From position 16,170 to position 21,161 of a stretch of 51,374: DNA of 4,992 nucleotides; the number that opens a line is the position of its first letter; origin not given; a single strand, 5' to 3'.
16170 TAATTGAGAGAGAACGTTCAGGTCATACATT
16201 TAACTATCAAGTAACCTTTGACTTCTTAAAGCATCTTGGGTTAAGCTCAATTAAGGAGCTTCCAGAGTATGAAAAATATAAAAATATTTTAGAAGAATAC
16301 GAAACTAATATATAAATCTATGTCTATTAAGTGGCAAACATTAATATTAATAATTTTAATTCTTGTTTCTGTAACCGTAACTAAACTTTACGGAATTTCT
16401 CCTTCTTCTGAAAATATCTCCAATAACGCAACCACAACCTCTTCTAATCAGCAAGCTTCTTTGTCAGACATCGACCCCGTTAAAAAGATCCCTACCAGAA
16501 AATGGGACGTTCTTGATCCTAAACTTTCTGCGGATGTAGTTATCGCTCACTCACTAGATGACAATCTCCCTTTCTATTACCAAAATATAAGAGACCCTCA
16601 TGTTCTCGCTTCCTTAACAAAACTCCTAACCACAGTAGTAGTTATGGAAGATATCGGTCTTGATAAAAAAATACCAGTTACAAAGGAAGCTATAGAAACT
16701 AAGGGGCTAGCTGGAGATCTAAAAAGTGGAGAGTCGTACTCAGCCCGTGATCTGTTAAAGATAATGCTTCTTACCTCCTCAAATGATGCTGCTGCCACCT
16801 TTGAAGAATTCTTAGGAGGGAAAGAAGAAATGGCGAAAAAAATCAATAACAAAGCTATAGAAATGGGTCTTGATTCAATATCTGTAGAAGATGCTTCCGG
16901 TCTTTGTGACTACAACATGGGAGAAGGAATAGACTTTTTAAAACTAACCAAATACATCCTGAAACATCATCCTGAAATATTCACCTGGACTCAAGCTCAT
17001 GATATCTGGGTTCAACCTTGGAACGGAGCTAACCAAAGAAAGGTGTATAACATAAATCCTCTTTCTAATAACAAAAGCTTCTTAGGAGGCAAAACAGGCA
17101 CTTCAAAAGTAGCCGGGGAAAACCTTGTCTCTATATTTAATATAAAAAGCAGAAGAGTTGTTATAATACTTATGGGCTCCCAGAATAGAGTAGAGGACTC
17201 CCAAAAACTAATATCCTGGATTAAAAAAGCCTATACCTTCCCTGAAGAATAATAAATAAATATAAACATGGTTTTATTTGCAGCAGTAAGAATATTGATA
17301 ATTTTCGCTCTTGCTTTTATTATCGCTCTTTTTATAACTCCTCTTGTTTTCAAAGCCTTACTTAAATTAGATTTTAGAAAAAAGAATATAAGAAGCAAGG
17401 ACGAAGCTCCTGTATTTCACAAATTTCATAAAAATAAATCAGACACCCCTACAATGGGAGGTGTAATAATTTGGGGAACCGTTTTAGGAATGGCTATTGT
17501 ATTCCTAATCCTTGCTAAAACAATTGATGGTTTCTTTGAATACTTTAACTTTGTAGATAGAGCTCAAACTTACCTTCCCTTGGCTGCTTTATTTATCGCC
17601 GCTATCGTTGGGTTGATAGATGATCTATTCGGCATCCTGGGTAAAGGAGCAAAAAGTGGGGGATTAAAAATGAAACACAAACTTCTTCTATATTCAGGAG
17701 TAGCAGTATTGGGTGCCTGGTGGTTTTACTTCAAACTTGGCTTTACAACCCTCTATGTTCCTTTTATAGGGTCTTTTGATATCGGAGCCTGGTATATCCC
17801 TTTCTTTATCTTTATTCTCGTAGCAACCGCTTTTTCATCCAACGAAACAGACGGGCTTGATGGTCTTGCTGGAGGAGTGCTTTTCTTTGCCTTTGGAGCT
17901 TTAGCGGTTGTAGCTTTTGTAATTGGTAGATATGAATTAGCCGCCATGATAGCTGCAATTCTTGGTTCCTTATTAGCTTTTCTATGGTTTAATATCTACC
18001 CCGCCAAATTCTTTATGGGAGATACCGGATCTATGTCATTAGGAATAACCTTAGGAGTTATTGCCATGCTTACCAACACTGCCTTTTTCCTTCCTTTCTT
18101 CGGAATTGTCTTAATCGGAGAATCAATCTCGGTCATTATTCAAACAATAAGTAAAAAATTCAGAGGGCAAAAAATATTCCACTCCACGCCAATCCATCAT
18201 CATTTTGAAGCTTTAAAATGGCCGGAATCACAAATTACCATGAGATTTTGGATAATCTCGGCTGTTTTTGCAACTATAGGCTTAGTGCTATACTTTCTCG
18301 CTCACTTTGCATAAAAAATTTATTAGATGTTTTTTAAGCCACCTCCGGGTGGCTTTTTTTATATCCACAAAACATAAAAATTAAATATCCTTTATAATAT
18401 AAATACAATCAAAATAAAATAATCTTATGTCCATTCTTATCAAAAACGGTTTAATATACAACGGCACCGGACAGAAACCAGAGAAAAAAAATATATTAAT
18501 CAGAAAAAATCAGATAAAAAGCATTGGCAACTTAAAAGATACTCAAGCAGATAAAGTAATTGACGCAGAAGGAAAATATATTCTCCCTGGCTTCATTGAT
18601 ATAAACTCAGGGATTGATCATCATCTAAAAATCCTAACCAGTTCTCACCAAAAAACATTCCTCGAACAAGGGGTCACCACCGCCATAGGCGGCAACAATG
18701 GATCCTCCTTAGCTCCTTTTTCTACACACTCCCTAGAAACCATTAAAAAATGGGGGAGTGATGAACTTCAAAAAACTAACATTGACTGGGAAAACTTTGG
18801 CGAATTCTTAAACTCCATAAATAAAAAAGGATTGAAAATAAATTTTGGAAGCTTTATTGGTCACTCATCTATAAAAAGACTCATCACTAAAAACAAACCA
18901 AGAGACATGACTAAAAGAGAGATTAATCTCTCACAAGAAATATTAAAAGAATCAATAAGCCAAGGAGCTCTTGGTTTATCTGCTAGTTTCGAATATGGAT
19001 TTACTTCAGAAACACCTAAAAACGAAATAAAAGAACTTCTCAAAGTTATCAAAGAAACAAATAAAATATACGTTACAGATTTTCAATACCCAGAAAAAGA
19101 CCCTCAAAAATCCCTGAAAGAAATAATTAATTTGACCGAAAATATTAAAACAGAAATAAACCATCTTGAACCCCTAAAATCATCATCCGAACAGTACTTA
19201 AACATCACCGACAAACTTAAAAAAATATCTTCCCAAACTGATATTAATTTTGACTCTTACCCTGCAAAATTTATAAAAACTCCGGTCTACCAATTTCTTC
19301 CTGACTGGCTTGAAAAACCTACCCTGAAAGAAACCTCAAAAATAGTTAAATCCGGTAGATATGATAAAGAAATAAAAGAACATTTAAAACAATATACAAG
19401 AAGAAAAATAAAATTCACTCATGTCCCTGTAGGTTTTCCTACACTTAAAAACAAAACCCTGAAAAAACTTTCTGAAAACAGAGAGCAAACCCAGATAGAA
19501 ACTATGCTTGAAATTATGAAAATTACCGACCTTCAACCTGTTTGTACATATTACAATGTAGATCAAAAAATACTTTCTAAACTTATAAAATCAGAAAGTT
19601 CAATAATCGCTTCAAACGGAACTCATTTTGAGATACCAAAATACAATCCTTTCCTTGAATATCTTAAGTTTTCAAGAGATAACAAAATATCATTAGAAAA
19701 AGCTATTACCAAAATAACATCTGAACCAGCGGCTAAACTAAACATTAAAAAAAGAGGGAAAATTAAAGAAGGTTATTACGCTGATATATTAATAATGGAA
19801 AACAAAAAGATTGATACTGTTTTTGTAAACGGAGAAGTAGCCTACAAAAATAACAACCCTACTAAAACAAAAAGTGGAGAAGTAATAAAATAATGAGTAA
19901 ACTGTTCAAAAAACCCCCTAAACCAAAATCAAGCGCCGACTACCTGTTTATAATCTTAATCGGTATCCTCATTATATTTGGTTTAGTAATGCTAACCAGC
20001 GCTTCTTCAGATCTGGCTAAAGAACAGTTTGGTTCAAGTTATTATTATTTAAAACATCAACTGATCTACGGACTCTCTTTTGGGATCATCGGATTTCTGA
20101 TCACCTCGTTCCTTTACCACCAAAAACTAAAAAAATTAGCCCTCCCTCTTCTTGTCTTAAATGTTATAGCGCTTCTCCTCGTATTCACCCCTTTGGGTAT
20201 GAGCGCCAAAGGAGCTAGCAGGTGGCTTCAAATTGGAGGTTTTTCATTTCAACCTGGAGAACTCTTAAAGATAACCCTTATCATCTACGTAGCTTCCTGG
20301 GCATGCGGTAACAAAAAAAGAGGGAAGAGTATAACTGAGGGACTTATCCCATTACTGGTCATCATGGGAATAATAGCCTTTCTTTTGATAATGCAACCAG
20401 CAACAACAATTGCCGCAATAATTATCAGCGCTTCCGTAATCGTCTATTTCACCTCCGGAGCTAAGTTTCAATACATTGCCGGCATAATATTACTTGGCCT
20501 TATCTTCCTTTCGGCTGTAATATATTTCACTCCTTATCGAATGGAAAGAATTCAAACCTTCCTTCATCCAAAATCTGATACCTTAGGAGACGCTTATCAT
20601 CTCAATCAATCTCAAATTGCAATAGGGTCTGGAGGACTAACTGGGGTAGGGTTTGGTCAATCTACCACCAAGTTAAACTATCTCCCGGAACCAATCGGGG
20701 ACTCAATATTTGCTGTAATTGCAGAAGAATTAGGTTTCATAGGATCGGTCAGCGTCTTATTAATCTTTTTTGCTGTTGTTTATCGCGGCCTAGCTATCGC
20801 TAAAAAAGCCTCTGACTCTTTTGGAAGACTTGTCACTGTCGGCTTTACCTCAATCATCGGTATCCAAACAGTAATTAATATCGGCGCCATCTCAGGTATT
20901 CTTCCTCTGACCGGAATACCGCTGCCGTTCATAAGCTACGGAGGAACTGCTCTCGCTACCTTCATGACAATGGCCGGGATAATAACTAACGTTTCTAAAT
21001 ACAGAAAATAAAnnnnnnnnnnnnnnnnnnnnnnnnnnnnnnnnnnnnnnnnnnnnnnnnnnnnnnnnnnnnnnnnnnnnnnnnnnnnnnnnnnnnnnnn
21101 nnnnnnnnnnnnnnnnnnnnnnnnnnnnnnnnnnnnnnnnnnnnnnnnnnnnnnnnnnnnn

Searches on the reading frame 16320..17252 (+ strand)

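Call 41: search_protein_families(library=pfam, proteins=[window:16320-17252:+], max_evalue=0.001)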
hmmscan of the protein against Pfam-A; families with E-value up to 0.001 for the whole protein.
window:16320-17252:+ (310 aa): 2 families
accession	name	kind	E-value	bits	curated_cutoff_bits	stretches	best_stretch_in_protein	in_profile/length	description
PF00768.25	Peptidase_S11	-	3.4e-27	95.9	27.6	1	68-288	9-238/239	D-alanyl-D-alanine carboxypeptidase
PF13354.11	Beta-lactamase2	-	3.5e-07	30.2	22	1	87-197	14-126/214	Beta-lactamase enzyme family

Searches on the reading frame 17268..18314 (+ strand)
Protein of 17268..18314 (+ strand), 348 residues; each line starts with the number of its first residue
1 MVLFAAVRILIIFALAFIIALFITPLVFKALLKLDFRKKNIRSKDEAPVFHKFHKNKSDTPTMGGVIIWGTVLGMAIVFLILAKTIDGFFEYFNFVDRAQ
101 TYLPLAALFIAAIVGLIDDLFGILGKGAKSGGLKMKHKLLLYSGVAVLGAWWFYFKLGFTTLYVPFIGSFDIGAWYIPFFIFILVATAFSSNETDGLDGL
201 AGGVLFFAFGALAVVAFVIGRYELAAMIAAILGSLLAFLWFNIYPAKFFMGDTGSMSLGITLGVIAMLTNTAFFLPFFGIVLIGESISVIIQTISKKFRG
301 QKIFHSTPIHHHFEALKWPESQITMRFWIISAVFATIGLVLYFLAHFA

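Call 41: search_protein_families(library=pfam, proteins=[window:17268-18314:+], max_evalue=0.001)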
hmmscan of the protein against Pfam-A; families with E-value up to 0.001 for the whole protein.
window:17268-18314:+ (348 aa): 2 families
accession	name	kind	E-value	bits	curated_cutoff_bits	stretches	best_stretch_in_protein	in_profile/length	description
PF00953.26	Glycos_transf_4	-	1.3e-31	110.2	27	1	105-268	5-158/160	Glycosyl transferase family 4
PF10555.14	MraY_sig1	-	4.4e-05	23.2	20.1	1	57-68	1-12/13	Phospho-N-acetylmuramoyl-pentapeptide-transferase signature 1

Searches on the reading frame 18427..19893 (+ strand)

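Call 41: search_protein_families(library=pfam, proteins=[window:18427-19893:+], max_evalue=0.001)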
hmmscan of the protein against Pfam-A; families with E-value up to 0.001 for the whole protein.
window:18427-19893:+ (488 aa): 2 families
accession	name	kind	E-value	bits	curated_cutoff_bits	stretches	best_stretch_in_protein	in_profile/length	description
PF07969.17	Amidohydro_3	-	1.4e-10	41.7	29.7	1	417-460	403-447/472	Amidohydrolase family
PF01979.26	Amidohydro_1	-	2e-09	37.6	25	1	414-471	265-344/345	Amidohydrolase family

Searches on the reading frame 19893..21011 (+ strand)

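Call 41: search_protein_families(library=pfam, proteins=[window:19893-21011:+], max_evalue=0.001)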
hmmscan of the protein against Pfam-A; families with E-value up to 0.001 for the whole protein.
window:19893-21011:+ (372 aa): 1 family
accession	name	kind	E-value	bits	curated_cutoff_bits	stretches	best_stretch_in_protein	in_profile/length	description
PF01098.24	FTSW_RODA_SPOVE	-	1e-96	324.5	26.4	1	18-371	3-354/356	Cell cycle protein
